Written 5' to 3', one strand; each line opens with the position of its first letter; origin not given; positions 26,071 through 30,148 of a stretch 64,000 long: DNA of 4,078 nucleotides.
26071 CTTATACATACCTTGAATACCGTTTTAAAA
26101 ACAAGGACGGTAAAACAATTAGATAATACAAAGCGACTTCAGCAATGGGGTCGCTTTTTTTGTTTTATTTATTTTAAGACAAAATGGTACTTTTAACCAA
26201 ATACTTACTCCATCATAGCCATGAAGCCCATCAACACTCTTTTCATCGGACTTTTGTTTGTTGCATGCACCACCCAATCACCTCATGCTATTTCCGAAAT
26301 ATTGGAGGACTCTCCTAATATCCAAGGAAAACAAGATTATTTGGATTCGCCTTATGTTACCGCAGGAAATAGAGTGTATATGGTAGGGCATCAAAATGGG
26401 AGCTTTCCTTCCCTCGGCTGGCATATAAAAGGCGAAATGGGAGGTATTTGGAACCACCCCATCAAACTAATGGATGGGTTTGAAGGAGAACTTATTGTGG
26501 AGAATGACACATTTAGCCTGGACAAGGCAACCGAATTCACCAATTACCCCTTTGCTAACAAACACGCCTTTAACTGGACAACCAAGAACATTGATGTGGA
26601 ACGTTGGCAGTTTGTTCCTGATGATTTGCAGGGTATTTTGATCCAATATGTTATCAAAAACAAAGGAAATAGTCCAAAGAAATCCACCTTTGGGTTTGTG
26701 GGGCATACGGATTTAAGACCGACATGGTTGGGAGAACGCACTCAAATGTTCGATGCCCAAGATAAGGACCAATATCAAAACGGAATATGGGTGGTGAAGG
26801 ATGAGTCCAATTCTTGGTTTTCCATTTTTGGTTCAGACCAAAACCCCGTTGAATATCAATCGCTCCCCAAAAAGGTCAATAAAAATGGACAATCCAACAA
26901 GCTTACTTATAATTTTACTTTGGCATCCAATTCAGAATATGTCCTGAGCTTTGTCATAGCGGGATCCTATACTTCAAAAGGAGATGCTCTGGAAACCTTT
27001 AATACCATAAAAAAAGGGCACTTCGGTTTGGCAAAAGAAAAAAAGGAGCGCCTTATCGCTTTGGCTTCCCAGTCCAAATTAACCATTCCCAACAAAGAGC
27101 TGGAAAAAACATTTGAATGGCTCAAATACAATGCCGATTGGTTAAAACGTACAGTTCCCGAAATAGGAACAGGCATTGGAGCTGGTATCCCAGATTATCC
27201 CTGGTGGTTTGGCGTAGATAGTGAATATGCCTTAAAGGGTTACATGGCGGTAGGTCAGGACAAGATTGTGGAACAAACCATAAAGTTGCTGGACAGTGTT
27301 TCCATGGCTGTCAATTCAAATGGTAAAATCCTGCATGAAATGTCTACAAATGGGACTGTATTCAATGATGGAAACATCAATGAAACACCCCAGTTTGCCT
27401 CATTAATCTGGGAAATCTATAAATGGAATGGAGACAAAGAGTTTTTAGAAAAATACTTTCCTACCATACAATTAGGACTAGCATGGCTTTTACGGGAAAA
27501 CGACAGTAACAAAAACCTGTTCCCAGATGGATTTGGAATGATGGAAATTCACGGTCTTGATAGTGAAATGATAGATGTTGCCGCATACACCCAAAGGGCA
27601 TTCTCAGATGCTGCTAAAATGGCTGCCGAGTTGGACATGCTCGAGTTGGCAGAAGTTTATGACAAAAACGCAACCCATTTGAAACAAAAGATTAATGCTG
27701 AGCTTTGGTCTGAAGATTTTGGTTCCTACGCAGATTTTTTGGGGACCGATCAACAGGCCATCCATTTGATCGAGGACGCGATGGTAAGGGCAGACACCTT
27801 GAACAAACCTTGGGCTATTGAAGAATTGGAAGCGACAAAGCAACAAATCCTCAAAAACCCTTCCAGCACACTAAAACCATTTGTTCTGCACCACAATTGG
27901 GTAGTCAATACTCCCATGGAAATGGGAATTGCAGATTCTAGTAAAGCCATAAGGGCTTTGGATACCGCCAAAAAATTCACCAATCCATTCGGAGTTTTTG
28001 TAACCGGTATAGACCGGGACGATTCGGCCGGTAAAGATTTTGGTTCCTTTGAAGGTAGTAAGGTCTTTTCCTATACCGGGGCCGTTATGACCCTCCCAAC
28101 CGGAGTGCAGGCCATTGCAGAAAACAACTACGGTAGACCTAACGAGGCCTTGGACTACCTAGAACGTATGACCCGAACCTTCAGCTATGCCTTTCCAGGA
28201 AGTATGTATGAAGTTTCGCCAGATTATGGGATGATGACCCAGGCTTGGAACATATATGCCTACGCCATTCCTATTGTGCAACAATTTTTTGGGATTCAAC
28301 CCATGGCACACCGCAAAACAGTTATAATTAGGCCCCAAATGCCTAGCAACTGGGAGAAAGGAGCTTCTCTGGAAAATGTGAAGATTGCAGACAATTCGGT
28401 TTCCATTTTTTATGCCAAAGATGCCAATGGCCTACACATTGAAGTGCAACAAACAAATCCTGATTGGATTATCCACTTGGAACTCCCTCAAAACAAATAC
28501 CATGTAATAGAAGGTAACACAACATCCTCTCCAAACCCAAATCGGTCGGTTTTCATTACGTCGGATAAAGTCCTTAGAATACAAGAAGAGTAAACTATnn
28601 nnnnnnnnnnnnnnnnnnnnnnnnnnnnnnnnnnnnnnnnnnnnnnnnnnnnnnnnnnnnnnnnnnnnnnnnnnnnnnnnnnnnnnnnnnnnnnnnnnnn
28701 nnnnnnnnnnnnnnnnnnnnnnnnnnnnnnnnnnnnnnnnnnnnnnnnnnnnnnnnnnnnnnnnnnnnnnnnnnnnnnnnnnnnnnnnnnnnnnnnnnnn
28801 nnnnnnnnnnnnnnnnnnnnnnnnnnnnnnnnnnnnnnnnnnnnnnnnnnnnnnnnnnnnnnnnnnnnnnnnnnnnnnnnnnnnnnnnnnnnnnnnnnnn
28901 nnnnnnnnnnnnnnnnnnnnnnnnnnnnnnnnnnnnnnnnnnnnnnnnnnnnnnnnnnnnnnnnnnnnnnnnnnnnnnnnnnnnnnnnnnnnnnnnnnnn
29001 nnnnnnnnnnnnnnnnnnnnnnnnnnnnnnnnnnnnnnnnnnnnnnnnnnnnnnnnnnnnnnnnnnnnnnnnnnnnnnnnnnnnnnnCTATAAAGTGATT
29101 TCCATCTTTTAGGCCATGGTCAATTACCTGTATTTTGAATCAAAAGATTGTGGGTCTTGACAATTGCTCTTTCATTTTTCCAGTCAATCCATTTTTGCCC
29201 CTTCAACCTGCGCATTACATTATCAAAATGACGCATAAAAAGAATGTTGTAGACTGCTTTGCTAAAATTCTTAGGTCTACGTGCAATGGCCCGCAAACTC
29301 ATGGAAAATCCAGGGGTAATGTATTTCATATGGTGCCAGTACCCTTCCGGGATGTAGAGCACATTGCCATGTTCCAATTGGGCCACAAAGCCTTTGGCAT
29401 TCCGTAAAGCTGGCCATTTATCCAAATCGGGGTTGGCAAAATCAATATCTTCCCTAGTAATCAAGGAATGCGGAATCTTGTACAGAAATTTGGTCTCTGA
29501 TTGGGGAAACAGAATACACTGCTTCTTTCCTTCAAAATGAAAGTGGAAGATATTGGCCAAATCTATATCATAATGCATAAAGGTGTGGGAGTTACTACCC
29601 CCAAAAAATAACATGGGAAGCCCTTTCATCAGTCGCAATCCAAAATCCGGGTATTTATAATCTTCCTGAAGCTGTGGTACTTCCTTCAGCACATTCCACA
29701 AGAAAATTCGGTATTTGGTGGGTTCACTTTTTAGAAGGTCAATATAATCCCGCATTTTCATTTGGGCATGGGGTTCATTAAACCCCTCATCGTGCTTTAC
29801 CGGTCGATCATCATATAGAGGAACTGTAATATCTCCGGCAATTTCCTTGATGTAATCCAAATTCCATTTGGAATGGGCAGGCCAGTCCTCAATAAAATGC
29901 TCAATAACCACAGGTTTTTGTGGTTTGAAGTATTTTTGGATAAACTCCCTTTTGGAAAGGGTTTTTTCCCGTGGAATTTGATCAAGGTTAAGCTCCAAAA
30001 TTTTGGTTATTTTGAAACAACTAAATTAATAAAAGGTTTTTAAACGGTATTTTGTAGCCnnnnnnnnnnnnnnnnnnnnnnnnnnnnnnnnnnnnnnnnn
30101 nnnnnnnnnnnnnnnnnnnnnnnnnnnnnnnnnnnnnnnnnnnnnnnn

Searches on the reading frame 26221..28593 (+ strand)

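Call 104: search_protein_families(library=pfam, proteins=[window:26221-28593:+], max_evalue=0.000001)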
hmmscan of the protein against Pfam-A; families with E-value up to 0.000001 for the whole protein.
window:26221-28593:+ (790 aa): 2 families
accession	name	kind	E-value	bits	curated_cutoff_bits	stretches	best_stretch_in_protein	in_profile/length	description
PF22422.2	MGH1-like_GH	-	5.4e-09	36.5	27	0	448-515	170-237/356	Mannosylglycerate hydrolase MGH1-like glycoside hydrolase domain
PF17389.8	Bac_rhamnosid6H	-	5.9e-07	29.5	24.5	1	386-505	97-222/339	Bacterial alpha-L-rhamnosidase 6 hairpin glycosidase domain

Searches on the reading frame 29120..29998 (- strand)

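Call 104: search_protein_families(library=pfam, proteins=[window:29120-29998:-], max_evalue=0.000001)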
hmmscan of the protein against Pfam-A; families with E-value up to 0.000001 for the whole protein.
window:29120-29998:- (292 aa): 1 family
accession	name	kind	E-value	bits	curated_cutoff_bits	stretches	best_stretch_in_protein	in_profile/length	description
PF13621.12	Cupin_8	-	1.6e-32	113.9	27.4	1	17-227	3-235/252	Cupin-like domain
